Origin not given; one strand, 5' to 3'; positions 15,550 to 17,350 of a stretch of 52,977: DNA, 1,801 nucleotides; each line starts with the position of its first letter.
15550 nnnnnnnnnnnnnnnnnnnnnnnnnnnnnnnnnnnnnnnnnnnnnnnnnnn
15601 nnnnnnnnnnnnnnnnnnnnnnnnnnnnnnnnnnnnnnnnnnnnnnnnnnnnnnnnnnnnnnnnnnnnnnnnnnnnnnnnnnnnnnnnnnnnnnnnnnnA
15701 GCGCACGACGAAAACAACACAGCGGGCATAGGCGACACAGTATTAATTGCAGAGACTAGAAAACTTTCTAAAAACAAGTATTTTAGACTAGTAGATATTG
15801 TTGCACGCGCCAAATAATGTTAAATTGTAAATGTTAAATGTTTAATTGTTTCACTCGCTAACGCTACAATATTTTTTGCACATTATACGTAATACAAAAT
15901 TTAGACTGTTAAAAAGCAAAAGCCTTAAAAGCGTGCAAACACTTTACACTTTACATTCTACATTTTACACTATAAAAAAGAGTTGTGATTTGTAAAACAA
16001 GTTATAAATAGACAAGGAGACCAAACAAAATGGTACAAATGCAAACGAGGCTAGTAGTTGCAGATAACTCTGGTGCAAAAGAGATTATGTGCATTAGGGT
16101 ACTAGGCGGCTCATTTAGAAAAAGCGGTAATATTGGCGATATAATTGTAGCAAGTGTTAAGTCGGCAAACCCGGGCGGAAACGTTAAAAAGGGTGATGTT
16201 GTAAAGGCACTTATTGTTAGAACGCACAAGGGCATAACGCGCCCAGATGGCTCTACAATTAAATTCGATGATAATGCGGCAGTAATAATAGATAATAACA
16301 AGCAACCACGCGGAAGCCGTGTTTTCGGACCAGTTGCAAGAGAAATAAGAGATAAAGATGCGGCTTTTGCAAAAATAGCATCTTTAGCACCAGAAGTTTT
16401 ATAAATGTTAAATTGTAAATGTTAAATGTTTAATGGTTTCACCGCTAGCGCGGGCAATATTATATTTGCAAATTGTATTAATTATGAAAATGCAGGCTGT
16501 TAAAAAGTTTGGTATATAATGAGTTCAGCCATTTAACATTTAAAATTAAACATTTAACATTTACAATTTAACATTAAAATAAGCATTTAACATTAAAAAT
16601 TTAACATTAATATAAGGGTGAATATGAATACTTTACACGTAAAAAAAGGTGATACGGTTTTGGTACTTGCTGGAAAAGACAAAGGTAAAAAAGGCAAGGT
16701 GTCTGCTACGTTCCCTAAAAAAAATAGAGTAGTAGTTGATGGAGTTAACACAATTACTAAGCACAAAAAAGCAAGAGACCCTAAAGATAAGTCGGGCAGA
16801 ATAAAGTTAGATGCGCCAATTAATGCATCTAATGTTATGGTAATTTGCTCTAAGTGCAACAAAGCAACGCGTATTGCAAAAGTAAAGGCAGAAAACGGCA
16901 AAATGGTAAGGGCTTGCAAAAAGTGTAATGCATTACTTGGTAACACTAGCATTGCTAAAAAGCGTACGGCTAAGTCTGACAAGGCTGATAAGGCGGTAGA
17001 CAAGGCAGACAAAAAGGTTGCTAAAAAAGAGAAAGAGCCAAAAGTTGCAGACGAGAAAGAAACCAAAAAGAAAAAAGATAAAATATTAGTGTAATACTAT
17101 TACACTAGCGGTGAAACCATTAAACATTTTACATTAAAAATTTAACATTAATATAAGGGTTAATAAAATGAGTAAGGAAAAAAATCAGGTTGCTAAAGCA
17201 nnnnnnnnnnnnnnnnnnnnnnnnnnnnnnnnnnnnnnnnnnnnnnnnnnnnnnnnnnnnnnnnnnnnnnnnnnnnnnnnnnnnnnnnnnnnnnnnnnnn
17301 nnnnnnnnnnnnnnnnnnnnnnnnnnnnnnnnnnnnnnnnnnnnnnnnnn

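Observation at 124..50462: F1: about 26 copies of a structured intergenic element whose long arms differ between copies but stay self-complementary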

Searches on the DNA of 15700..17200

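Call 57: search_rna_families(source=window, start=15700, end=17200, threshold=evalue, max_evalue=1)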
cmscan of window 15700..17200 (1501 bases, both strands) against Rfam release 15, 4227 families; matches with E-value up to 1: 0.
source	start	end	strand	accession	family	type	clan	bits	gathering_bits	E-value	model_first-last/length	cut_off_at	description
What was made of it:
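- On Known structured RNA family (Rfam): 0 hits at E<=1 over 15700-17200, which holds 2 full copies and 2 fragments (call 57)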

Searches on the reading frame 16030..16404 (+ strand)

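Call 9: search_protein_families(library=pfam, proteins=[window:16030-16404:+])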
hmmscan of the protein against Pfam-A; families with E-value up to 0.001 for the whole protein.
window:16030-16404:+ (124 aa): 1 family
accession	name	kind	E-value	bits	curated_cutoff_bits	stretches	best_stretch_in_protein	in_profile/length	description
PF00238.24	Ribosomal_L14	-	7.7e-51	171.6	23.6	1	1-124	1-122/122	Ribosomal protein L14p/L23e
